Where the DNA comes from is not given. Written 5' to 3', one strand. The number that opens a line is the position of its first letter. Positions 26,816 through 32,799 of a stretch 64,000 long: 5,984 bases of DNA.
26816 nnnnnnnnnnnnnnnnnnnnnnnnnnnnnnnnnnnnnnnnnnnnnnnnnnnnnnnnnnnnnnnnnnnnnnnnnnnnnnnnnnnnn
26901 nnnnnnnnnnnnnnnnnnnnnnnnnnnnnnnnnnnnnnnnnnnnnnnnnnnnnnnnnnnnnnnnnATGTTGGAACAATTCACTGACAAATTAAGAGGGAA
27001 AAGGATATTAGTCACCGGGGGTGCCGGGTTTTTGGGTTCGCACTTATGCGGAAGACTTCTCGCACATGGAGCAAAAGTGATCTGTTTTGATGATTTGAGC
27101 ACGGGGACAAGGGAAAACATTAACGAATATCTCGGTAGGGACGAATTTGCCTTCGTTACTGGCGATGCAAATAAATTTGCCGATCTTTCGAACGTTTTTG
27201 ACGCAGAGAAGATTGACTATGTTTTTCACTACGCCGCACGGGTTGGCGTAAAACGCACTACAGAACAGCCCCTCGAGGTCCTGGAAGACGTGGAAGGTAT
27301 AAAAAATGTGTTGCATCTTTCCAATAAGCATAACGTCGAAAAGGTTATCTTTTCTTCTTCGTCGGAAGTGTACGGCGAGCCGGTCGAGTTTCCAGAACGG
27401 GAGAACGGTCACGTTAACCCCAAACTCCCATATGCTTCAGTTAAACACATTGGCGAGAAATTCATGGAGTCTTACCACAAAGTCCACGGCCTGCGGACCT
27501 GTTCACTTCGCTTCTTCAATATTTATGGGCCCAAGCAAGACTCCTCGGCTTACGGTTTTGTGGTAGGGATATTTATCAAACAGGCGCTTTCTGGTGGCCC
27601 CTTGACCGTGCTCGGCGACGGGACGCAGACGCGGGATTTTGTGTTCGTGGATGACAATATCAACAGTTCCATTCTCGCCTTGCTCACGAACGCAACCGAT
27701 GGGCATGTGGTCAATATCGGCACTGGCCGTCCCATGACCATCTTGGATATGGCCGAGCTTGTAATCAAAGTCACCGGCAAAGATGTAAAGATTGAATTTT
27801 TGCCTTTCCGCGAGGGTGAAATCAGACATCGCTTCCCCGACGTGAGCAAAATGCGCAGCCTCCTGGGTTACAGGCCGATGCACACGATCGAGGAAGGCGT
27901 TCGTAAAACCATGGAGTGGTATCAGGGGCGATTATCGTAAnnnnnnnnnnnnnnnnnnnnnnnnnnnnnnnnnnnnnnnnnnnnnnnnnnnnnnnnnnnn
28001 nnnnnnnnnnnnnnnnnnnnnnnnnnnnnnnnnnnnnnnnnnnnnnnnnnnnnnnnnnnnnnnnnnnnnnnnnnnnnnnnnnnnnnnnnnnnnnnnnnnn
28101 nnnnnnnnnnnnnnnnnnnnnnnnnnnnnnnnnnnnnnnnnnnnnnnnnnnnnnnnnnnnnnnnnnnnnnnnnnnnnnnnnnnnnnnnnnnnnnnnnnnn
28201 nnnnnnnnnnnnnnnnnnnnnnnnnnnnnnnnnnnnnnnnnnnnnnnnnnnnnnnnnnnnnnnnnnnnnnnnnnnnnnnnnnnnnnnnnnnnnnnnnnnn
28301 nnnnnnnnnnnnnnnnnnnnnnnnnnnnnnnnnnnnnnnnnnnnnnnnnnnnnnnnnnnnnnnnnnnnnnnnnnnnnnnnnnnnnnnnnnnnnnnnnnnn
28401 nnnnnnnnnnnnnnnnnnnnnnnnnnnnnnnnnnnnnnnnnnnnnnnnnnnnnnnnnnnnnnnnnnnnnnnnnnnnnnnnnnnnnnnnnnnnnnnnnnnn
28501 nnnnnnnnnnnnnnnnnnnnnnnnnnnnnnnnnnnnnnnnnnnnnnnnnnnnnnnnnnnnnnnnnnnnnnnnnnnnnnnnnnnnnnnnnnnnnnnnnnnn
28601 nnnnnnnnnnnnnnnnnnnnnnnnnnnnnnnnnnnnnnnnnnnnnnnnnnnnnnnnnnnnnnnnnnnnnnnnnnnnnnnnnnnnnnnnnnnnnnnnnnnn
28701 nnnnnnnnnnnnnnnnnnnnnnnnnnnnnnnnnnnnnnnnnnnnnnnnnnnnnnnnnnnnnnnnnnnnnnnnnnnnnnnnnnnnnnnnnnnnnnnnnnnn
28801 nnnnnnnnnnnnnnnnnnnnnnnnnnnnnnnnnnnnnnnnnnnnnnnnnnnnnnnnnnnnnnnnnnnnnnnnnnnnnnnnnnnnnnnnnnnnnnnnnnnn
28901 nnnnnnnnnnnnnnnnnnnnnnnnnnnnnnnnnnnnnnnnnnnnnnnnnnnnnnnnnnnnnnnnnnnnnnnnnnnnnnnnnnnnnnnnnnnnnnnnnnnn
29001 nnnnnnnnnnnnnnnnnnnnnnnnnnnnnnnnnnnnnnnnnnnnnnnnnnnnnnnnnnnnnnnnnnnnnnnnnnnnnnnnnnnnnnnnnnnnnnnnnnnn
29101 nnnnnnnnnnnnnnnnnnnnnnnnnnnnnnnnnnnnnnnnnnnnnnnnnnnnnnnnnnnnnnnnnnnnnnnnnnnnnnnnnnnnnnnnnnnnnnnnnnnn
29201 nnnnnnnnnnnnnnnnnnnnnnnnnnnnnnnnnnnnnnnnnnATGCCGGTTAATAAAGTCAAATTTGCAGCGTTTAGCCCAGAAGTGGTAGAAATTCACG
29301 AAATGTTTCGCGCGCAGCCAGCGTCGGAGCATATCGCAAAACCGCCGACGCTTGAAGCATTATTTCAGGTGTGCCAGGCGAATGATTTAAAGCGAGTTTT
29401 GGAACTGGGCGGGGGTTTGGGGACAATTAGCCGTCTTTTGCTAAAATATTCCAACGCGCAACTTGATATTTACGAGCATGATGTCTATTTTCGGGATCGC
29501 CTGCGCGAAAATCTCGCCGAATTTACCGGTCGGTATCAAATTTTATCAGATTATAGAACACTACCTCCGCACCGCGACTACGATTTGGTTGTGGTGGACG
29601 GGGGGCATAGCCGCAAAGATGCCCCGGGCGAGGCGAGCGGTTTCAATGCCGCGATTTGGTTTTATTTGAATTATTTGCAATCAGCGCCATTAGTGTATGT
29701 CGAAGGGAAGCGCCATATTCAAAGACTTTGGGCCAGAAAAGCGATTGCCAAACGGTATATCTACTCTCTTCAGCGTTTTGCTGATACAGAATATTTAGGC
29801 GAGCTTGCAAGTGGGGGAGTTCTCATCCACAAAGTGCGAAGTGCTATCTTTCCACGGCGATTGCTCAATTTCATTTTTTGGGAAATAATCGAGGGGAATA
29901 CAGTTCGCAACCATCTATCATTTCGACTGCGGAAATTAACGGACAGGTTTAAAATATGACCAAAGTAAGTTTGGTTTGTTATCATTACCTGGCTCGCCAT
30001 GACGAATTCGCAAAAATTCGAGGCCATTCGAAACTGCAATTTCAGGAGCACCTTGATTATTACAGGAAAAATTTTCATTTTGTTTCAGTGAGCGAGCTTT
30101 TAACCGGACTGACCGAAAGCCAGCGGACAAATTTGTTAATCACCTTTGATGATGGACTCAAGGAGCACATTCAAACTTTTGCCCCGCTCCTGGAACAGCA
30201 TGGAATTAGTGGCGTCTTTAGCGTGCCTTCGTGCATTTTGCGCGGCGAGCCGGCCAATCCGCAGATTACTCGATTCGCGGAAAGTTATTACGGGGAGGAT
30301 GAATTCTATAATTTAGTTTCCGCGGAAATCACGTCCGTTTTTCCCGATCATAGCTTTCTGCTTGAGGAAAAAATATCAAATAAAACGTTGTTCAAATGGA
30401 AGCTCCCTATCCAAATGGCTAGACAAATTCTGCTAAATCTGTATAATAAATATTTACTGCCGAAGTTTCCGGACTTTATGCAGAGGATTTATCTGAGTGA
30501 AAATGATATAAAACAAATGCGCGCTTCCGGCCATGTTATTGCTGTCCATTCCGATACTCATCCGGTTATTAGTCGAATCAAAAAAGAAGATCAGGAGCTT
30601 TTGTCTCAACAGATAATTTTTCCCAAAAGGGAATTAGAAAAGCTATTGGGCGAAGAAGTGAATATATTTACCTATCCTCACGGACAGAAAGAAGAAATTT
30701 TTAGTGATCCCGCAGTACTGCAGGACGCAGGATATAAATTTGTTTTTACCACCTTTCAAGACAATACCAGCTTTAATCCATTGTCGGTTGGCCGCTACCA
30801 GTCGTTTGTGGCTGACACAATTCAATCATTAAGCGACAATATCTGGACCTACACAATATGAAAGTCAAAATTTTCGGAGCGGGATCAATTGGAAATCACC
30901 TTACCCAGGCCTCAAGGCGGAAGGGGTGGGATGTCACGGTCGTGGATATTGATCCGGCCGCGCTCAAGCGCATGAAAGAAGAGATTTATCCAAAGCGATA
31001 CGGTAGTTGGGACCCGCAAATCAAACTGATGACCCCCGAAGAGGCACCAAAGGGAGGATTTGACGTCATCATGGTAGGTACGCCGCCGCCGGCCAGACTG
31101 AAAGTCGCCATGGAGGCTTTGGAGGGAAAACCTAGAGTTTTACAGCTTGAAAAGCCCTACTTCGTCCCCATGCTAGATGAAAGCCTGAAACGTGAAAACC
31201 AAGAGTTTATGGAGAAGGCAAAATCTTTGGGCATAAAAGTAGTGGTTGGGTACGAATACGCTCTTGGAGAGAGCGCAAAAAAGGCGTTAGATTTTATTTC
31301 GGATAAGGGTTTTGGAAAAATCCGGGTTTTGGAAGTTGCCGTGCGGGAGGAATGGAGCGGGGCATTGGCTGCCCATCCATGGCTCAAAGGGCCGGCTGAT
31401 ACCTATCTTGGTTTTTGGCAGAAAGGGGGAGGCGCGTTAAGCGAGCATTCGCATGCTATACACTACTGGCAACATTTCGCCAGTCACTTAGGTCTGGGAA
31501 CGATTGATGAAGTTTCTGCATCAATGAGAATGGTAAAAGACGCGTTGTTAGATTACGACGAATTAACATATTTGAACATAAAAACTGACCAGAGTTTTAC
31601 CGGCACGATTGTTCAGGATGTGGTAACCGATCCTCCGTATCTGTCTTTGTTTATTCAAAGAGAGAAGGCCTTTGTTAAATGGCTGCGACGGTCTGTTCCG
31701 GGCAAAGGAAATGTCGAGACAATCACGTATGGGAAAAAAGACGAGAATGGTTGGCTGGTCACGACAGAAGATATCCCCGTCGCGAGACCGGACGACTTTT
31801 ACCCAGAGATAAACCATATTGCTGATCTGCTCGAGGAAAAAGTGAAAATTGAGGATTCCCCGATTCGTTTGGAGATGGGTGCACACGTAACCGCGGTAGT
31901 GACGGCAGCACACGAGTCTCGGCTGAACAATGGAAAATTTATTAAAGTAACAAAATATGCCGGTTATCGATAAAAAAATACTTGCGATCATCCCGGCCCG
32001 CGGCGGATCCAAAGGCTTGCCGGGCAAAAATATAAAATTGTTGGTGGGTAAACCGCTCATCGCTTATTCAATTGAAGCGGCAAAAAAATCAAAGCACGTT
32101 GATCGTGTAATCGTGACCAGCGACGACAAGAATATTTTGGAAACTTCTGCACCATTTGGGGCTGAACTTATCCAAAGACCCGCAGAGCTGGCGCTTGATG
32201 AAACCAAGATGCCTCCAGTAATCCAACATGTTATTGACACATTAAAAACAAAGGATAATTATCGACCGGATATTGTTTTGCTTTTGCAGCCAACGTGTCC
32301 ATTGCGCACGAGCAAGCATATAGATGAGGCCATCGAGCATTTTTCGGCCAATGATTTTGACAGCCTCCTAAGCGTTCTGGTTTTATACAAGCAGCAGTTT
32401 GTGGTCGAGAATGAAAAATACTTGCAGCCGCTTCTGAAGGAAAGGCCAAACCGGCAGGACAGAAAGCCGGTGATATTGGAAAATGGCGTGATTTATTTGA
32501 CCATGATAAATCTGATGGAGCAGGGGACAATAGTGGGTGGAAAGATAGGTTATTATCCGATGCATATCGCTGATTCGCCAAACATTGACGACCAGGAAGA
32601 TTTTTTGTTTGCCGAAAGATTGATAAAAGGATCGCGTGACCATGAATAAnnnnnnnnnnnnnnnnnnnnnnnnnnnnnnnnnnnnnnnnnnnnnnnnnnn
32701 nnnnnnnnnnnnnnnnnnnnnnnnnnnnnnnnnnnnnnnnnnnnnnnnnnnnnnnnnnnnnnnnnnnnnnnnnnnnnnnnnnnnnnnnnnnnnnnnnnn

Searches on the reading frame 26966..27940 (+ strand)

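Call 7: search_protein_families(library=pfam, proteins=[window:26966-27940:+], max_evalue=0.001)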
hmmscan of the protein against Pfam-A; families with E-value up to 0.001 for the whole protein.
window:26966-27940:+ (324 aa): 9 families
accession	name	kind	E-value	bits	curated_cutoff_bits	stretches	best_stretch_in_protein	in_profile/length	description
PF01370.27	Epimerase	-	1.9e-57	194.9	20.9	1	14-252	1-240/240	NAD dependent epimerase/dehydratase family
PF16363.11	GDP_Man_Dehyd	-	6.2e-53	180.8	27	1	15-315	1-332/332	GDP-mannose 4,6 dehydratase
PF02719.21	Polysacc_synt_2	-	1.7e-22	80.4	20.2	1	14-285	1-267/293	Polysaccharide biosynthesis protein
PF01073.25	3Beta_HSD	-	7.5e-22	78.1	22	1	15-239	1-229/280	3-beta hydroxysteroid dehydrogenase/isomerase family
PF07993.18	NAD_binding_4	-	2.9e-11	43.4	20.1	1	80-199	86-216/258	Male sterility protein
PF04321.23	RmlD_sub_bind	-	1.2e-08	34.9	27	1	13-274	2-235/287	RmlD substrate binding domain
PF13460.12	NAD_binding_10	-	1.2e-05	25.7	27.2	1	18-148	1-115/184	NAD(P)H-binding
PF00106.31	adh_short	-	1.3e-05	25.2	26.6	1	12-92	1-87/195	short chain dehydrogenase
PF08659.16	KR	-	0.00076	19.9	22.6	0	14-139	3-144/180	KR domain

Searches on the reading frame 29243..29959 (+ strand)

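Call 7: search_protein_families(library=pfam, proteins=[window:29243-29959:+], max_evalue=0.001)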
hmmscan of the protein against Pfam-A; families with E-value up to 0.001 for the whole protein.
window:29243-29959:+ (238 aa): 0 families

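Call 87: search_protein_families(library=pfam, proteins=[window:29243-29959:+], max_evalue=0.01)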
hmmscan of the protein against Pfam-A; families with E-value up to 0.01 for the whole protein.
window:29243-29959:+ (238 aa): 1 family
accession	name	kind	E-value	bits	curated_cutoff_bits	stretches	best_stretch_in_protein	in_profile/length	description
PF05891.18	Methyltransf_PK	-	0.0085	16.1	27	0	44-116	51-126/218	AdoMet dependent proline di-methyltransferase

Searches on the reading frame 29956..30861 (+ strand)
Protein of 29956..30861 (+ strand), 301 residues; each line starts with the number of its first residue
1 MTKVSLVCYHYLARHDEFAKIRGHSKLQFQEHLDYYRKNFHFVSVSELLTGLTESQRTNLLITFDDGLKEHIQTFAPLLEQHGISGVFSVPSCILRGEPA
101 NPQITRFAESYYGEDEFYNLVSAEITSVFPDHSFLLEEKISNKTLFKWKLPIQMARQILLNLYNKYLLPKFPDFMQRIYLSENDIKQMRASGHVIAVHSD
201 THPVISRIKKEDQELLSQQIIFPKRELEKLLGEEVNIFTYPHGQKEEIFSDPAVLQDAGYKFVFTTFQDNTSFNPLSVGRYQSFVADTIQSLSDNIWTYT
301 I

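Call 7: search_protein_families(library=pfam, proteins=[window:29956-30861:+], max_evalue=0.001)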
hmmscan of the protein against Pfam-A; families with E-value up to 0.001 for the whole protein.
window:29956-30861:+ (301 aa): 1 family
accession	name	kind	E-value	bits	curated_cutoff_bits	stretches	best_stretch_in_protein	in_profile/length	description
PF01522.26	Polysacc_deac_1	-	6.6e-13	49.2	23.1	1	182-262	48-123/124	Polysaccharide deacetylase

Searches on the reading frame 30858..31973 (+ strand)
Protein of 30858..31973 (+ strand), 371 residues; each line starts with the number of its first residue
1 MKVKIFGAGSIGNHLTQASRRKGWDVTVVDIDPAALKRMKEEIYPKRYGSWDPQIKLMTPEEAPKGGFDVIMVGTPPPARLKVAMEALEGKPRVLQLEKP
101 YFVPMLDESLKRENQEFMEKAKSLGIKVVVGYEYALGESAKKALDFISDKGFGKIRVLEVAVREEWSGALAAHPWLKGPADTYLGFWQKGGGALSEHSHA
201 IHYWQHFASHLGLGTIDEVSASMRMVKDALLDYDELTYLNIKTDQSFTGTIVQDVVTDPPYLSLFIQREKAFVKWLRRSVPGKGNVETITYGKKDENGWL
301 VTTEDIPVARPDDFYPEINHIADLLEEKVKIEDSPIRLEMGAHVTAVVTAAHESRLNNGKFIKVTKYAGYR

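Call 7: search_protein_families(library=pfam, proteins=[window:30858-31973:+], max_evalue=0.001)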
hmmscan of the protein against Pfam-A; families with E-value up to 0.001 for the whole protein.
window:30858-31973:+ (371 aa): 4 families
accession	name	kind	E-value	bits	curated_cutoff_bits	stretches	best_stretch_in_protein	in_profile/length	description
PF02737.24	3HCDH_N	-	4.8e-05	23.8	22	1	2-43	1-42/180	3-hydroxyacyl-CoA dehydrogenase, NAD binding domain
PF02254.24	TrkA_N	-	0.00011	22.9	23.8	1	5-48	3-46/116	TrkA-N domain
PF03721.20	UDPG_MGDP_dh_N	-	0.00041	20.4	27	1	1-44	1-44/187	UDP-glucose/GDP-mannose dehydrogenase family, NAD binding domain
PF01408.29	GFO_IDH_MocA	-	0.00054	21.1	24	1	2-131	2-119/120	Oxidoreductase family, NAD-binding Rossmann fold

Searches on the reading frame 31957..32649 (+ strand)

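Call 7: search_protein_families(library=pfam, proteins=[window:31957-32649:+], max_evalue=0.001)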
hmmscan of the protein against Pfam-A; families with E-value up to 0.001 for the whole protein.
window:31957-32649:+ (230 aa): 1 family
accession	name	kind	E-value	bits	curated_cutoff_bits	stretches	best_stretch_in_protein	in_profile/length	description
PF02348.25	CTP_transf_3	-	7.3e-27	95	22.6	1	10-205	2-185/217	Cytidylyltransferase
